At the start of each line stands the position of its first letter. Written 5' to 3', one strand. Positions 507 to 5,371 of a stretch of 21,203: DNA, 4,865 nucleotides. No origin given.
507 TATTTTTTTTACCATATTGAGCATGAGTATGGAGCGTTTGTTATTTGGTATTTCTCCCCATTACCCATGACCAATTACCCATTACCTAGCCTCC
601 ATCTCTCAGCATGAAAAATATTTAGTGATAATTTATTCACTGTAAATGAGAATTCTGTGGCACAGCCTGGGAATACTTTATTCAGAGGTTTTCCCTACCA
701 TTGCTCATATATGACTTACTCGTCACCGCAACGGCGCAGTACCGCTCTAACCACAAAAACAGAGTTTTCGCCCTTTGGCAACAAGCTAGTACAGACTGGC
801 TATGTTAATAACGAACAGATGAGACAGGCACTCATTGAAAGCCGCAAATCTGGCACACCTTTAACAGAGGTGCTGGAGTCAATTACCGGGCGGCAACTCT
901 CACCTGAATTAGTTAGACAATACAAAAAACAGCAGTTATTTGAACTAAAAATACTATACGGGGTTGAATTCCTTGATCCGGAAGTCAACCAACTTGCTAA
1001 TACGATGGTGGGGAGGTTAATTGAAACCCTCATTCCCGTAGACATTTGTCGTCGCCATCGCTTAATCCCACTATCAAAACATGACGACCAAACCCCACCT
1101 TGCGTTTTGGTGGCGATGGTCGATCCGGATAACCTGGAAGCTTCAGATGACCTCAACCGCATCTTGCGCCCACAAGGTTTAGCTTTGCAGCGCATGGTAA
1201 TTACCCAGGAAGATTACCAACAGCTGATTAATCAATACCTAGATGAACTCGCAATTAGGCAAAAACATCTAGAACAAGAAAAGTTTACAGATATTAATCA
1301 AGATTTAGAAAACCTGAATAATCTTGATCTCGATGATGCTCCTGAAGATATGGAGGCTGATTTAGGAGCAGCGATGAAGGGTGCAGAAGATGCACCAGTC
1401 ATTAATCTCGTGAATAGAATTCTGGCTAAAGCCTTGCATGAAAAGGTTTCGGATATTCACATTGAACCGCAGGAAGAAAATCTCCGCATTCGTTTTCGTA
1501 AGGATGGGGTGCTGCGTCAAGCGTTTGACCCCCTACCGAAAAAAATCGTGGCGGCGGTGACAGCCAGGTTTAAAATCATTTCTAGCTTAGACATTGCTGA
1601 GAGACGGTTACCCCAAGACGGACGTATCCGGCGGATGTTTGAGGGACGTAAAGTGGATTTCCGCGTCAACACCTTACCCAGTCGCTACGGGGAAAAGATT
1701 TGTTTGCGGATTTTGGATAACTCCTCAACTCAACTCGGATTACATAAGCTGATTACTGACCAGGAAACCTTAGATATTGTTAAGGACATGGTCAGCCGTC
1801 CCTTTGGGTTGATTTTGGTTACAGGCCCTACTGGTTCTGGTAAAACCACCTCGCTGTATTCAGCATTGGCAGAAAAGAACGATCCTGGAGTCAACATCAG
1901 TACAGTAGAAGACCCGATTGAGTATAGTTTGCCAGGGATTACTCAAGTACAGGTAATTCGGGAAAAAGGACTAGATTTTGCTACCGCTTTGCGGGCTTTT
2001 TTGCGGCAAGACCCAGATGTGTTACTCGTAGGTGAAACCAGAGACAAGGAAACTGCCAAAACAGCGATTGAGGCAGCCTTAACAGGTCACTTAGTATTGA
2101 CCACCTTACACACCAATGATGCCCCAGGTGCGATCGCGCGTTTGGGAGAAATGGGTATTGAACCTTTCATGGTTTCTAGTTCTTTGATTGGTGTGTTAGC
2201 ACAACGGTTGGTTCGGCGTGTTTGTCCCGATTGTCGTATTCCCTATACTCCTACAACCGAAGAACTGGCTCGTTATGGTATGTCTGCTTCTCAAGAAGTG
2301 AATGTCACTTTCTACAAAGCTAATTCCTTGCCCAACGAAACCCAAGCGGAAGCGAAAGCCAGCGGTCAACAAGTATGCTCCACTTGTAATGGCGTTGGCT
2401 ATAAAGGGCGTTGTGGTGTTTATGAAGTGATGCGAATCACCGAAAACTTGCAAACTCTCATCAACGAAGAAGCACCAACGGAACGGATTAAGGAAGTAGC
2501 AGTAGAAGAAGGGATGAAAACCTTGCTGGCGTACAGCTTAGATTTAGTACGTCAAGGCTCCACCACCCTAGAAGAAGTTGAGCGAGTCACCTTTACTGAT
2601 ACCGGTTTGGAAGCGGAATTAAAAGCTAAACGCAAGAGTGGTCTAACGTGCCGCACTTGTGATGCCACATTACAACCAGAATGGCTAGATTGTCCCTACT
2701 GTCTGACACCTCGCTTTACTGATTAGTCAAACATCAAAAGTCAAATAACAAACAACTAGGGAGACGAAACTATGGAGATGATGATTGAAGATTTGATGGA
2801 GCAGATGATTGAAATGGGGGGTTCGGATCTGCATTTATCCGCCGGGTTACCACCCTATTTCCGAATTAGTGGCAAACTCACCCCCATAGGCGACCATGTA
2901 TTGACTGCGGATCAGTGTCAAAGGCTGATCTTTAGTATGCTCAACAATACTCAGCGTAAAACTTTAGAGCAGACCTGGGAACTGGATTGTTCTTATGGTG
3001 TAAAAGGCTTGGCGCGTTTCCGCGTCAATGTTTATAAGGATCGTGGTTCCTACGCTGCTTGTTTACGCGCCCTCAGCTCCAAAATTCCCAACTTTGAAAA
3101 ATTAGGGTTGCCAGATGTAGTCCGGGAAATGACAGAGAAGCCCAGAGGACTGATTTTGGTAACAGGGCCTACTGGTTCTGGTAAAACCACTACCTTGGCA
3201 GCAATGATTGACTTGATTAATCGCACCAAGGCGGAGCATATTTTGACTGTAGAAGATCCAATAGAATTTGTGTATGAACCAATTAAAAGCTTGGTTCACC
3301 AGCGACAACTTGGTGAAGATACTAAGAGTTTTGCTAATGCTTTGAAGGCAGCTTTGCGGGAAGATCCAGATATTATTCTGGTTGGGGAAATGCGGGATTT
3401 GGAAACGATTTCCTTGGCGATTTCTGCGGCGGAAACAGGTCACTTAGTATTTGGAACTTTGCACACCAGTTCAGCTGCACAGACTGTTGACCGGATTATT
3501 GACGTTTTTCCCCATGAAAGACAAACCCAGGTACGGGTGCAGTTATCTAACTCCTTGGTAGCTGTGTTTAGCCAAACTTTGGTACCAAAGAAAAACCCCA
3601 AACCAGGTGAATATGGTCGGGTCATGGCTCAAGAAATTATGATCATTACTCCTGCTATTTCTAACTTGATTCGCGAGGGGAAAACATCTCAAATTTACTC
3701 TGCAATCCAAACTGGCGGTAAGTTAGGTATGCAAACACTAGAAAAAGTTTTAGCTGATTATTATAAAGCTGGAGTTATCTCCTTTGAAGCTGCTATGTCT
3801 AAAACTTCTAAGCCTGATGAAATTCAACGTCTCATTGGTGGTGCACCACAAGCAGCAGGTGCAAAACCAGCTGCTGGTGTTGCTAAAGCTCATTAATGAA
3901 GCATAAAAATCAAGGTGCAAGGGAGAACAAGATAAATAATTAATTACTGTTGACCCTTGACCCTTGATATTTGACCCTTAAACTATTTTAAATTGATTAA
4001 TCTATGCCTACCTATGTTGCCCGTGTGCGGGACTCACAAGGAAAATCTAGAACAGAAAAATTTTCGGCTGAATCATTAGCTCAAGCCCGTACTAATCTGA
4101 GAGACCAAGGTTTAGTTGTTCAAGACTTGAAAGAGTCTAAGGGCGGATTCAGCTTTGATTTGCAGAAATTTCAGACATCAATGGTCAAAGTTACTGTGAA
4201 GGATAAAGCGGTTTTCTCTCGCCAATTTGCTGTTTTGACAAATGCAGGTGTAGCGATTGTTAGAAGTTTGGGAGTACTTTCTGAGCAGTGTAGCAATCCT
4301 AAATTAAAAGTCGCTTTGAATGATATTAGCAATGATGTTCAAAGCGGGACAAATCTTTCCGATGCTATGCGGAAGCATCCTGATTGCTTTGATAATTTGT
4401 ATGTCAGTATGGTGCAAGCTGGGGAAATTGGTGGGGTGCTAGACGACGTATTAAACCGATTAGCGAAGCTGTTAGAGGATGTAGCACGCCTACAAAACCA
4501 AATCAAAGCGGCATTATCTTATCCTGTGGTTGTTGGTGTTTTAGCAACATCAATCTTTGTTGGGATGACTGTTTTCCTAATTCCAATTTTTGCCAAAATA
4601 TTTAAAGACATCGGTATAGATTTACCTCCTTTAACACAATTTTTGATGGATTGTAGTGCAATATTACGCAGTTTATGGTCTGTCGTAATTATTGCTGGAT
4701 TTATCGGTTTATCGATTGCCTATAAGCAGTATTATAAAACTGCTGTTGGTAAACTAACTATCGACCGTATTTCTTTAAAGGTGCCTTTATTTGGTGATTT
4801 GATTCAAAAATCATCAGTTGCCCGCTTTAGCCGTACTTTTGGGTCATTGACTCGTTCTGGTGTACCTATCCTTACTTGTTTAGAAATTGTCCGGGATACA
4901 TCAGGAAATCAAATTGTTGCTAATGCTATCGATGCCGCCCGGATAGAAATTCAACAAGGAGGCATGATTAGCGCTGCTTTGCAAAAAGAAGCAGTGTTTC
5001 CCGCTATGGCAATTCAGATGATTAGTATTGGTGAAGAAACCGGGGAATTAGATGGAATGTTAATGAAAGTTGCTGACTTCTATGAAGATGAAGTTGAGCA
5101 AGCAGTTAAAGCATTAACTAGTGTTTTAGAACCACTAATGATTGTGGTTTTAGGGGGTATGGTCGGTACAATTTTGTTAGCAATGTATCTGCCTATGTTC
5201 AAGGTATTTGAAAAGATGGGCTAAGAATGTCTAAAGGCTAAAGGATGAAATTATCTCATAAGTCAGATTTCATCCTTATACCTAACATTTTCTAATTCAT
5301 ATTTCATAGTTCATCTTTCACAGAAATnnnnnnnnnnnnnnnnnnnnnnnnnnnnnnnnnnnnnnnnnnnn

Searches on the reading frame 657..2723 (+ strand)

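Call 85: search_protein_families(library=pfam, proteins=[window:657-2723:+], max_evalue=0.00001)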
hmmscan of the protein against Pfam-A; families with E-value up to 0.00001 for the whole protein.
window:657-2723:+ (689 aa): 2 families
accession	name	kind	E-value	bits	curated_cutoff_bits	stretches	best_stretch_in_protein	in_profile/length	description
PF00437.27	T2SSE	-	2.8e-128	428.2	24.9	1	243-643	3-370/370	Type II/IV secretion system protein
PF05157.20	MshEN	-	2e-11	44.2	23.1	1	101-197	1-86/90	MshEN domain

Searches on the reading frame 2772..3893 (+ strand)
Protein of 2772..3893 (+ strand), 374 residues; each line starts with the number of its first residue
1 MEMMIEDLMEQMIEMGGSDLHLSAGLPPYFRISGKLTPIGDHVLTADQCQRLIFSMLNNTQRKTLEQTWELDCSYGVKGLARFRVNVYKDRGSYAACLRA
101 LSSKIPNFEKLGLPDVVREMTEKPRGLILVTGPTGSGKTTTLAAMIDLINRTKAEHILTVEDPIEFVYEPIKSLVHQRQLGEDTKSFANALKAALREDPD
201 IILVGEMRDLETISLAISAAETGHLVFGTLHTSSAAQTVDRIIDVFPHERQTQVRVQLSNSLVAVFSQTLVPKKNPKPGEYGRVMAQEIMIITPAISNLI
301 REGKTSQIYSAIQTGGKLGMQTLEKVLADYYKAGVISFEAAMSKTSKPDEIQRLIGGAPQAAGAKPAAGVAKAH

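Call 85: search_protein_families(library=pfam, proteins=[window:2772-3893:+], max_evalue=0.00001)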
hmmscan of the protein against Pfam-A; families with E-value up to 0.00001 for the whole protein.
window:2772-3893:+ (374 aa): 3 families
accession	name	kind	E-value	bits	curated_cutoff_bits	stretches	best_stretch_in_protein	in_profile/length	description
PF00437.27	T2SSE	-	4.1e-51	174.2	24.9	1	3-303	10-333/370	Type II/IV secretion system protein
PF13401.12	AAA_22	-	6.1e-06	27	27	0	124-210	4-96/130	AAA domain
PF04851.21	ResIII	-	8.9e-06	26.1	22.5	0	123-248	21-152/164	Type III restriction enzyme, res subunit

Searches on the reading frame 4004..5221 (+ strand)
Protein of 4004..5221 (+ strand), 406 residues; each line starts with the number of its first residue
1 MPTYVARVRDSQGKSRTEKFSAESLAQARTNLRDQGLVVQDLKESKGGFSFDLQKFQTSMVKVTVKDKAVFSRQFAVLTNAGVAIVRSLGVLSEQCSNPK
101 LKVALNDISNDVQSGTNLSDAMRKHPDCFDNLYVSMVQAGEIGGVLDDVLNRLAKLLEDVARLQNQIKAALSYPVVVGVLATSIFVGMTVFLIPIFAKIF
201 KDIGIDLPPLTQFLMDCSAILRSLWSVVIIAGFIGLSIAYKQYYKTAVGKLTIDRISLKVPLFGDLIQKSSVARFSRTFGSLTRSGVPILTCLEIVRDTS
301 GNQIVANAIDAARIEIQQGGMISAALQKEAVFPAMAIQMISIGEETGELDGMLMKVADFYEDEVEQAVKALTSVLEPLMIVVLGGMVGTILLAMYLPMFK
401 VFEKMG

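Call 85: search_protein_families(library=pfam, proteins=[window:4004-5221:+], max_evalue=0.00001)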
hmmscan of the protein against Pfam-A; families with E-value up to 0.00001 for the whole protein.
window:4004-5221:+ (406 aa): 1 family
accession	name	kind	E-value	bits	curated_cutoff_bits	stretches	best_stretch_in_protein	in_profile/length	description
PF00482.28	T2SSF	-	2.9e-68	228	25.2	2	71-194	1-125/125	Type II secretion system (T2SS), protein F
